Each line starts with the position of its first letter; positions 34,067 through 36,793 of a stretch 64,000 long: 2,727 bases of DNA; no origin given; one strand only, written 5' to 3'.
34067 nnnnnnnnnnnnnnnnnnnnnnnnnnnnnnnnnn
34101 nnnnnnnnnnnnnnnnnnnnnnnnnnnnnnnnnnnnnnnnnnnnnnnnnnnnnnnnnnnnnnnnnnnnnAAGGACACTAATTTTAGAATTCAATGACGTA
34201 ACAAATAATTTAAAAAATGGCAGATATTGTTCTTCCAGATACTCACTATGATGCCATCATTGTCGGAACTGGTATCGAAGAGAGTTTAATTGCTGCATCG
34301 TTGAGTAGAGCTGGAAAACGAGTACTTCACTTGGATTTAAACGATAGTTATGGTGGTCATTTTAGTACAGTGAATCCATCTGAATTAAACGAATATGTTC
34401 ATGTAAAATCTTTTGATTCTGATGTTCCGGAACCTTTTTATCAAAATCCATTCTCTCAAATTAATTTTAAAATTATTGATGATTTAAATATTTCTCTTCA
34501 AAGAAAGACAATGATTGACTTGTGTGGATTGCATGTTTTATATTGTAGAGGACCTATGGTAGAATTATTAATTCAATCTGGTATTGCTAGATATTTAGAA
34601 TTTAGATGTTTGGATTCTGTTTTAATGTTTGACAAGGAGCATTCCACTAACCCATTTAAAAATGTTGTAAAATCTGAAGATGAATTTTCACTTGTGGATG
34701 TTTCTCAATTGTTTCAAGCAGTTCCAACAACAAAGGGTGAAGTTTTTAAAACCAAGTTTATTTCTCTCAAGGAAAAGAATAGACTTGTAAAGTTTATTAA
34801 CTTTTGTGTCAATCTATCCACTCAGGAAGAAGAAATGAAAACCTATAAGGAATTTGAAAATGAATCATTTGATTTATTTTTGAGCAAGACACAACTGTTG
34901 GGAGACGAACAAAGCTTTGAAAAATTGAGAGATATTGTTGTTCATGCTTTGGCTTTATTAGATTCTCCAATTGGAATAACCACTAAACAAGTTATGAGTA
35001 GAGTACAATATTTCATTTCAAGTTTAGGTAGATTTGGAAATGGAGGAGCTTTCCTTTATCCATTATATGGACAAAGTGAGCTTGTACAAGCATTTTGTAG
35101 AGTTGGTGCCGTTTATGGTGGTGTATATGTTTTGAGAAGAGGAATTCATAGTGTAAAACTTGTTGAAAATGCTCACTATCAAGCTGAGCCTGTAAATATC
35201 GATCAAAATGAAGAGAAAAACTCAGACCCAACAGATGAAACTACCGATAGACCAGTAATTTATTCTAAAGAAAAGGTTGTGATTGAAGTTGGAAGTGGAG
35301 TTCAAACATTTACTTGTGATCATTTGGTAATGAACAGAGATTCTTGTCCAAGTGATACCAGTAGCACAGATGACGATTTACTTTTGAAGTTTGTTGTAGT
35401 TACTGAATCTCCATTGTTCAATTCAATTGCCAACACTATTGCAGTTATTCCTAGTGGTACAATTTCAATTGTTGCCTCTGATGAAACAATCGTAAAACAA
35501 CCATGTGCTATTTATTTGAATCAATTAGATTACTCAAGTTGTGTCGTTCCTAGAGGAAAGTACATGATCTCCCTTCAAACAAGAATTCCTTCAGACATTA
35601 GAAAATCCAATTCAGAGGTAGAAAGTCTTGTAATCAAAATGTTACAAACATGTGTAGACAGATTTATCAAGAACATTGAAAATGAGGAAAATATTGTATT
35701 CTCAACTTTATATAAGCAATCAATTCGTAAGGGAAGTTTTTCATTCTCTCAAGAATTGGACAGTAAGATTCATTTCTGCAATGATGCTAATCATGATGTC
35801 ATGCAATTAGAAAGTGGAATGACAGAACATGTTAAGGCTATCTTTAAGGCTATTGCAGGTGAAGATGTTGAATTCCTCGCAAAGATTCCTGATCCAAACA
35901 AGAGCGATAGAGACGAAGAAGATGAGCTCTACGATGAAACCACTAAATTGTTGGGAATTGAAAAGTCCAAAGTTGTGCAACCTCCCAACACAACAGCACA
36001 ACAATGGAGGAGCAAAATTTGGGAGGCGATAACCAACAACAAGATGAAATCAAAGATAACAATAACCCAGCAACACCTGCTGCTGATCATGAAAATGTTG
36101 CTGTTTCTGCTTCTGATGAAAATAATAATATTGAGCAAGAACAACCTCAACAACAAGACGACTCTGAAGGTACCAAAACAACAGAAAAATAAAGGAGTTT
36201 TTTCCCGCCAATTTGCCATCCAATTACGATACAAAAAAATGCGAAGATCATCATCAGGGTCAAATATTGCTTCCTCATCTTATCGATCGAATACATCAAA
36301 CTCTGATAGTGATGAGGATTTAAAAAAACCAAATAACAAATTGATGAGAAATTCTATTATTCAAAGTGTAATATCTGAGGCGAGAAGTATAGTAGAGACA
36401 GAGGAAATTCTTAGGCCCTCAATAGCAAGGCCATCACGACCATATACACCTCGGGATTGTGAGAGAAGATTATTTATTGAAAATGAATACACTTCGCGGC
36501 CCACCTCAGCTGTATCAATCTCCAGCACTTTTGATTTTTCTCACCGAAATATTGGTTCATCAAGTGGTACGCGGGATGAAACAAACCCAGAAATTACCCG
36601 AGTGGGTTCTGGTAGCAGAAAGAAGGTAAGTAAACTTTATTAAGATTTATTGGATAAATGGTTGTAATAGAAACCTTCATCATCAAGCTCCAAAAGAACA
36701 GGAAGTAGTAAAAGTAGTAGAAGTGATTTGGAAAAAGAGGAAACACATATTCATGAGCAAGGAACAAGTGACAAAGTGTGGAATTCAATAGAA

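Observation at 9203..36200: Three conserved genes each need a single-nucleotide indel correction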

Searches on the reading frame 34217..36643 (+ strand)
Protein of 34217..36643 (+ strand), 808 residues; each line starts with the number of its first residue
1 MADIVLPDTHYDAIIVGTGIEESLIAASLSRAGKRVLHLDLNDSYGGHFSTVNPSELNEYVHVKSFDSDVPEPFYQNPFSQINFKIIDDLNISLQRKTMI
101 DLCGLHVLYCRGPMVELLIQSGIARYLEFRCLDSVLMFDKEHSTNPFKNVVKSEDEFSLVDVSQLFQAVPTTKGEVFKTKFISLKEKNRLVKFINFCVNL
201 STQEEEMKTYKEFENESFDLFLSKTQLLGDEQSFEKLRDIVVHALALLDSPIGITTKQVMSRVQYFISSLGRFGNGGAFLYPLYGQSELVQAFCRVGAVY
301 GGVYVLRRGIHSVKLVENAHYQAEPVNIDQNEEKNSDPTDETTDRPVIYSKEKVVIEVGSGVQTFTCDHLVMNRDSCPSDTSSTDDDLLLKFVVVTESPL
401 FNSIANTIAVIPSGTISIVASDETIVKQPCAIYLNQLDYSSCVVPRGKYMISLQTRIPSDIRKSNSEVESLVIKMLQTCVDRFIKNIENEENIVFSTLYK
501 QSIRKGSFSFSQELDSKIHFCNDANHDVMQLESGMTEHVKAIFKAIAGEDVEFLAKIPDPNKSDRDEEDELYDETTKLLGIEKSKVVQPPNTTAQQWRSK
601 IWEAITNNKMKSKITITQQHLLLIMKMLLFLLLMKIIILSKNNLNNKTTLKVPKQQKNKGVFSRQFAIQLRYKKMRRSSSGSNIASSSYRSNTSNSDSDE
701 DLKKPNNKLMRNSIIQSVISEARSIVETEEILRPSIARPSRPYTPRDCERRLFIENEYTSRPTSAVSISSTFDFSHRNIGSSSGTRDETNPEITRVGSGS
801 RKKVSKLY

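Call 11: find_encoding_contigs(protein=window:34217-36643:+, flank=5000, max_places=6)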
Protein window:34217-36643:+ (808 aa): no gene with exactly this product is on record in the collection.

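Call 14: search_protein_families(library=pfam, proteins=[window:34217-36643:+], max_evalue=0.01)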
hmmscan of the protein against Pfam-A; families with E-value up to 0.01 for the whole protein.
window:34217-36643:+ (808 aa): 2 families
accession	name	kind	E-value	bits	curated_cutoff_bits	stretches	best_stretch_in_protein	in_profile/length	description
PF00996.24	GDI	-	1e-39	136.7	23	1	8-319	2-263/436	GDP dissociation inhibitor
PF13450.12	NAD_binding_8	-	0.0007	20.3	21.9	1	15-54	1-40/68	NAD(P)-binding Rossmann-like domain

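Call 55: search_protein_families(library=pfam, proteins=[P0003], max_evalue=1)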
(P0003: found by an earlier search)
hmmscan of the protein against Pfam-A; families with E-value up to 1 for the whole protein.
P0003 (250 aa): 1 family
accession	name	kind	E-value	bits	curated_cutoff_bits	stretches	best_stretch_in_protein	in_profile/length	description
PF01436.27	NHL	-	2.5e-10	40.3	20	2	228-249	8-28/28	NHL repeat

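Call 59: search_protein_families(library=pfam, proteins=[L003:156-371:+], max_evalue=1)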
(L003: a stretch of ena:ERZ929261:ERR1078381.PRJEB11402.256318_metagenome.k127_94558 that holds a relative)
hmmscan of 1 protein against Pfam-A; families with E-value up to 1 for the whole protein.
L003:156-371:+ (72 aa): 0 families

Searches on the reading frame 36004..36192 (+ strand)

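Call 55: search_protein_families(library=pfam, proteins=[P0003], max_evalue=1)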
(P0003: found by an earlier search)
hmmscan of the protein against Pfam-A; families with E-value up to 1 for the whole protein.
P0003 (250 aa): 1 family
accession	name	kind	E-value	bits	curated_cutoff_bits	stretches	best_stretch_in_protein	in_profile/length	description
PF01436.27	NHL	-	2.5e-10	40.3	20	2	228-249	8-28/28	NHL repeat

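Call 59: search_protein_families(library=pfam, proteins=[L003:156-371:+], max_evalue=1)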
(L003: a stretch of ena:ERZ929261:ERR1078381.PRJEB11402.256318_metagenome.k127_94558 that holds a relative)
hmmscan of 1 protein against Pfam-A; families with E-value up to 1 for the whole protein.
L003:156-371:+ (72 aa): 0 families
